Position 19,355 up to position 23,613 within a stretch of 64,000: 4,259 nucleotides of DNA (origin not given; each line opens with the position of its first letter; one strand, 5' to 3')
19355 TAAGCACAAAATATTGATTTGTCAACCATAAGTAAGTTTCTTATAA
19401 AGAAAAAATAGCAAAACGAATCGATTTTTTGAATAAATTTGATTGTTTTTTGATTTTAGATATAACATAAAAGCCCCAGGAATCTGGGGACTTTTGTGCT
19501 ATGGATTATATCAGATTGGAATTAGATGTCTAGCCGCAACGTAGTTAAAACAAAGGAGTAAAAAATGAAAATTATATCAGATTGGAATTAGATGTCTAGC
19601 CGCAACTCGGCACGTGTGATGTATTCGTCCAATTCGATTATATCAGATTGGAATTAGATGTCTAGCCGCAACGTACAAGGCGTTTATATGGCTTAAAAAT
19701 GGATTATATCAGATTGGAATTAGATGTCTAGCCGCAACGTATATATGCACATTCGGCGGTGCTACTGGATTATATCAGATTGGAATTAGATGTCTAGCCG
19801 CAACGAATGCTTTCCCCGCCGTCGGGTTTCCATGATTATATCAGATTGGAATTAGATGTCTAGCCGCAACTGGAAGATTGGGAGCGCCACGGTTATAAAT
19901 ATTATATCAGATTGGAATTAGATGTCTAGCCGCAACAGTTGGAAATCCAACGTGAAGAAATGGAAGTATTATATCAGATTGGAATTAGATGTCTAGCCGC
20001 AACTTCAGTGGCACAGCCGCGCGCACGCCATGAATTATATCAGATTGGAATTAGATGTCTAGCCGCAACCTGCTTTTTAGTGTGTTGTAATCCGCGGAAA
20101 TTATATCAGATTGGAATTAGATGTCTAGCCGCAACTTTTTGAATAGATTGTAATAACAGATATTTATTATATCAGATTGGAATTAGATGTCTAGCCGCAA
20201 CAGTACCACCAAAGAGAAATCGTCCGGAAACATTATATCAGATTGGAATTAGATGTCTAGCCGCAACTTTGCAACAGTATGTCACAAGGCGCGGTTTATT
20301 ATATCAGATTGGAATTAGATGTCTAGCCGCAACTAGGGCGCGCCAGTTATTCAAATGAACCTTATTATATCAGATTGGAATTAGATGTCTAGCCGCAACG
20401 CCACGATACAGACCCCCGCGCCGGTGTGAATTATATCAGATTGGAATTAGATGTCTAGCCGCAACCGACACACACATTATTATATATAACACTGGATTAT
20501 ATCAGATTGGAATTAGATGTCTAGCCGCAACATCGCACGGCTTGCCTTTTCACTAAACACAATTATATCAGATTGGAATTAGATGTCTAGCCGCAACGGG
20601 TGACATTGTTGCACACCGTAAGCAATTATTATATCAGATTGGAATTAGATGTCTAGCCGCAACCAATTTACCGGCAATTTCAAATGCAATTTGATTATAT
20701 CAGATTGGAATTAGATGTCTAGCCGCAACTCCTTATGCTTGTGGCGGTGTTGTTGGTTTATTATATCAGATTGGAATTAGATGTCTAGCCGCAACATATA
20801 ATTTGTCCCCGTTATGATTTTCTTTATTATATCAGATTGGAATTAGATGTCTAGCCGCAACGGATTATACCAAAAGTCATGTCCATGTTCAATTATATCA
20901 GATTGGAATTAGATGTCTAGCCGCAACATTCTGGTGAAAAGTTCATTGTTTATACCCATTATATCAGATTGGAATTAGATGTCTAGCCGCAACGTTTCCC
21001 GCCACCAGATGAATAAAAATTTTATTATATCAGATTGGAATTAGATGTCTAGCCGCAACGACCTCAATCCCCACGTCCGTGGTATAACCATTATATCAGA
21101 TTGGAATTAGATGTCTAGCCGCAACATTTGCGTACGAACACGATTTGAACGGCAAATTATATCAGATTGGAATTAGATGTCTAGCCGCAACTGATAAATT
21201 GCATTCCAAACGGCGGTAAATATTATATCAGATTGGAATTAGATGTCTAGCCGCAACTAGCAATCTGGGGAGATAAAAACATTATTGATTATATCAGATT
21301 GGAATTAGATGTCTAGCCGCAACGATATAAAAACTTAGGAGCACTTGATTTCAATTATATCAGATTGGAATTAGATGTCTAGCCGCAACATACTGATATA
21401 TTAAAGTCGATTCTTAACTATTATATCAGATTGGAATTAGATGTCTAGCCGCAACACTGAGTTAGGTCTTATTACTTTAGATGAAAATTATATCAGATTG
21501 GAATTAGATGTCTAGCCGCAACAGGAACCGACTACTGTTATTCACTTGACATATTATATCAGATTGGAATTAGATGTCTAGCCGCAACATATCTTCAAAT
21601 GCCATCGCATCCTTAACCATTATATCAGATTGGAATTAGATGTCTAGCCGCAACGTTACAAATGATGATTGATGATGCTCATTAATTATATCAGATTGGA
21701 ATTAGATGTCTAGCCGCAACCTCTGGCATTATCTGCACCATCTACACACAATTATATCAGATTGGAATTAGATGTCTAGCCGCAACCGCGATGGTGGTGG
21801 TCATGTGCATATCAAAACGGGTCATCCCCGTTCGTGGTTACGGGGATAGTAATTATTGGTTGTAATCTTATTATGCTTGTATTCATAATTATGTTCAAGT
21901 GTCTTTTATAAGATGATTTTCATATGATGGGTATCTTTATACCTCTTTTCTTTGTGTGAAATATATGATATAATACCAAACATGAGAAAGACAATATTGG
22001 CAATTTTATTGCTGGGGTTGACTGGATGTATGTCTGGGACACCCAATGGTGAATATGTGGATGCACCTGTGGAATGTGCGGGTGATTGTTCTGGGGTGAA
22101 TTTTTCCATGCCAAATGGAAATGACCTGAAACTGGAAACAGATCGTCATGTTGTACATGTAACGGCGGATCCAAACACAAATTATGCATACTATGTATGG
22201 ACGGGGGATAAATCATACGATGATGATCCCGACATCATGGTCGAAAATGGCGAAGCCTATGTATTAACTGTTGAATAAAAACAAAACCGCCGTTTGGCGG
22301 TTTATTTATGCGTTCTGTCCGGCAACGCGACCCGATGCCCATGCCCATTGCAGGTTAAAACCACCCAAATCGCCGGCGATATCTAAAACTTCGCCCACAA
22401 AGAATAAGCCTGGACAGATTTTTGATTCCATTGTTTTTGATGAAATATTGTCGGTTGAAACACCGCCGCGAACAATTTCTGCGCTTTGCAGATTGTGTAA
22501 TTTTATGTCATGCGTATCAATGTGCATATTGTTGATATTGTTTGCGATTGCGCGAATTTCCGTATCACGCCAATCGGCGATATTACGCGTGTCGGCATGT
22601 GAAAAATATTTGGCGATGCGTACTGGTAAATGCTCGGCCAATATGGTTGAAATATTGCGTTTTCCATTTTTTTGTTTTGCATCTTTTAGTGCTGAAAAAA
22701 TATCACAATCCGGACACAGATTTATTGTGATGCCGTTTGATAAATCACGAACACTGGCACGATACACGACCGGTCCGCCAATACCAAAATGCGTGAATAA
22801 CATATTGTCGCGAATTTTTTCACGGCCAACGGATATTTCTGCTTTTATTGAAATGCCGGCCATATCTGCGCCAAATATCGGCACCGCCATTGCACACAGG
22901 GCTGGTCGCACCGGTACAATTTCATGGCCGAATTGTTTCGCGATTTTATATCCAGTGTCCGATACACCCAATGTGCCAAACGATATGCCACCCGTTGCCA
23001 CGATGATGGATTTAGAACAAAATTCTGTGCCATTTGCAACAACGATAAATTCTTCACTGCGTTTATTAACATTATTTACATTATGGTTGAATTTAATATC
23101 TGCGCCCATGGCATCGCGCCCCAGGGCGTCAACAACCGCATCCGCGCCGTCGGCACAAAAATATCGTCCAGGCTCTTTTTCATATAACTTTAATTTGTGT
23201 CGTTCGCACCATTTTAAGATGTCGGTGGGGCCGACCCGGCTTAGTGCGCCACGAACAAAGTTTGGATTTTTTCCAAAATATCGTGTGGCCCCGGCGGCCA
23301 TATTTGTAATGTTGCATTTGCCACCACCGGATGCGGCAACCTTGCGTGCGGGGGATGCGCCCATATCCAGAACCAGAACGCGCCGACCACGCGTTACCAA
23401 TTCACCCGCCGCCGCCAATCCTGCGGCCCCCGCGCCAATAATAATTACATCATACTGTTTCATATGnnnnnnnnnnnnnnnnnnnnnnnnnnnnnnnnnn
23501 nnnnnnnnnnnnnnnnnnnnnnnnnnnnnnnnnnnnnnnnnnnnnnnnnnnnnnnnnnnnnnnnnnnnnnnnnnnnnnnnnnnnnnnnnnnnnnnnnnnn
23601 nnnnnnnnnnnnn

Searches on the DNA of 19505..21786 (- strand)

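Call 64: search_dna_similar(query=window:19505-21786:-, collection=phages, mode=distant, max_evalue=0.01, max_rows=20)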
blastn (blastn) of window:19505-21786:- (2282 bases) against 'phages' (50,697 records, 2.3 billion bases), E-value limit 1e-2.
No match.

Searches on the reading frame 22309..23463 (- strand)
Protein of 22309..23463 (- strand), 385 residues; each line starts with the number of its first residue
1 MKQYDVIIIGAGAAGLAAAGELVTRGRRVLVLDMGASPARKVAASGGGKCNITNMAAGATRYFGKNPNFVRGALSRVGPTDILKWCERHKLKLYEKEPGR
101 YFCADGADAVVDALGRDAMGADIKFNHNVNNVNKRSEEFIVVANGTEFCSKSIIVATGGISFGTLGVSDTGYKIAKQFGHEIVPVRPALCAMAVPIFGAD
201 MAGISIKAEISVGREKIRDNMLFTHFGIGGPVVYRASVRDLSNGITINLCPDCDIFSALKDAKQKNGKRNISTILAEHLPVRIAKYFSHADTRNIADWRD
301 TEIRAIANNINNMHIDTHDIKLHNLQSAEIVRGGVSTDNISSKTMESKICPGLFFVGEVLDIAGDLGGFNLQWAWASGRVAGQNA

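Call 8: search_protein_families(library=pfam, proteins=[window:22309-23463:-])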
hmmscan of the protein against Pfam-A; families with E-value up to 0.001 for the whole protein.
window:22309-23463:- (385 aa): 13 families
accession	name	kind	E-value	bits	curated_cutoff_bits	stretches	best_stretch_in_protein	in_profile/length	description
PF03486.20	HI0933_like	-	4.5e-74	249.4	50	1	5-384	2-244/244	HI0933-like protein Rossmann domain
PF22780.1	HI0933_like_1st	-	6.6e-19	68.8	27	1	186-316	1-153/165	HI0933-like protein barrel and H2TH domain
PF00890.30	FAD_binding_2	-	5.6e-11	42.7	20.4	1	5-53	1-49/414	FAD binding domain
PF01266.30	DAO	-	3.3e-10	40.5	27.9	1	5-104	1-93/353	FAD dependent oxidoreductase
PF07992.20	Pyr_redox_2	-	4.4e-08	33.3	26.1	1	4-161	1-111/291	Pyridine nucleotide-disulphide oxidoreductase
PF13738.12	Pyr_redox_3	-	8.4e-08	32.2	30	0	122-159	97-134/305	Pyridine nucleotide-disulphide oxidoreductase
PF13454.12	NAD_binding_9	-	3.9e-06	27.4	21.8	1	7-158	1-153/155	FAD-NAD(P)-binding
PF13450.12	NAD_binding_8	-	4.4e-06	27.3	21.9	1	8-38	1-31/68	NAD(P)-binding Rossmann-like domain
PF01593.30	Amino_oxidase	-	6.2e-06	26.2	19.8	0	82-157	178-254/443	Flavin containing amine oxidoreductase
PF01494.25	FAD_binding_3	-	1e-05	25.4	22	1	4-46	2-44/349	FAD binding domain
PF01134.28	GIDA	-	1.8e-05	24.4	22.1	0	5-159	1-150/391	Glucose inhibited division protein A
PF01946.23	Thi4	-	0.00064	19.5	26.2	0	3-39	17-54/235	Thi4 family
PF01262.27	AlaDh_PNT_C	-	0.00098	19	23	0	5-52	30-78/214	Alanine dehydrogenase/PNT, C-terminal domain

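Call 9: search_protein_families(library=ncbifam, proteins=[window:22309-23463:-])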
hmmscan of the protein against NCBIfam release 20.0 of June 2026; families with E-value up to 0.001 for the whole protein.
window:22309-23463:- (385 aa): 56 families (the best 25 are shown)
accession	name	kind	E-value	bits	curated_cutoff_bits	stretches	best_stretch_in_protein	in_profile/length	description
TIGR00275.1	TIGR00275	subfamily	3.1e-101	339.1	183.8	1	6-383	1-401/401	aminoacetone oxidase family FAD-binding enzyme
TIGR03862.1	flavo_PP4765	subfamily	2.5e-22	79.3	242.65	1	28-384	3-370/376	TIGR03862 family flavoprotein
NF006130.0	PRK08274.1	equivalog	2.6e-09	36.4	369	1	2-37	4-39/467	FAD-dependent tricarballylate dehydrogenase TcuA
NF008425.0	PRK11259.1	equivalog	3e-09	36.3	257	1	2-54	3-53/377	N-methyl-L-tryptophan oxidase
TIGR02032.1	GG-red-SF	subfamily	5.1e-07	29.7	158.8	1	4-159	1-147/297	geranylgeranyl reductase family protein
TIGR01438.1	TGR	subfamily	7.6e-07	28.3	475.85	1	3-50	2-49/485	thioredoxin and glutathione reductase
NF009472.0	PRK12834.1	equivalog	7.6e-07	28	476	1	2-34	3-35/550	FAD-binding dehydrogenase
NF005513.0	PRK07121.1-6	equivalog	1.1e-06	27.5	608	1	2-47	5-49/533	FAD-binding protein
NF002480.1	PRK01747.1-1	equivalog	1.1e-06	27.3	540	1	3-43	248-288/645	bifunctional tRNA (5-methylaminomethyl-2-thiouridine)(34)-methyltransferase MnmC2/FAD-dependent 5-carboxymethylaminomethyl-2-thiouridine(34)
TIGR03197.1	MnmC_Cterm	equivalog_domain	2.4e-06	26.9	174.2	1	5-41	1-37/400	FAD-dependent 5-carboxymethylaminomethyl-2-thiouridine(34) oxidoreductase MnmC1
TIGR01292.1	TRX_reduct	equivalog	3.1e-06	26.2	343.45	0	119-159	70-110/300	thioredoxin-disulfide reductase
TIGR03467.1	HpnE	equivalog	3.3e-06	26.7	283.05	1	6-35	1-30/430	hydroxysqualene dehydroxylase HpnE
TIGR04018.1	Bthiol_YpdA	hypoth_equivalog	6.5e-06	25.2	339.9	0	5-35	1-31/316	YpdA family putative bacillithiol disulfide reductase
NF041853.1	hythiocyan_redase_MerA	equivalog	6.8e-06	25.2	650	0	1-33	1-33/440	hypothiocyanous acid reductase MerA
NF006593.0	PRK09126.1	equivalog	8.5e-06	24.9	420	1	2-93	3-94/393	5-demethoxyubiquinol-8 5-hydroxylase UbiM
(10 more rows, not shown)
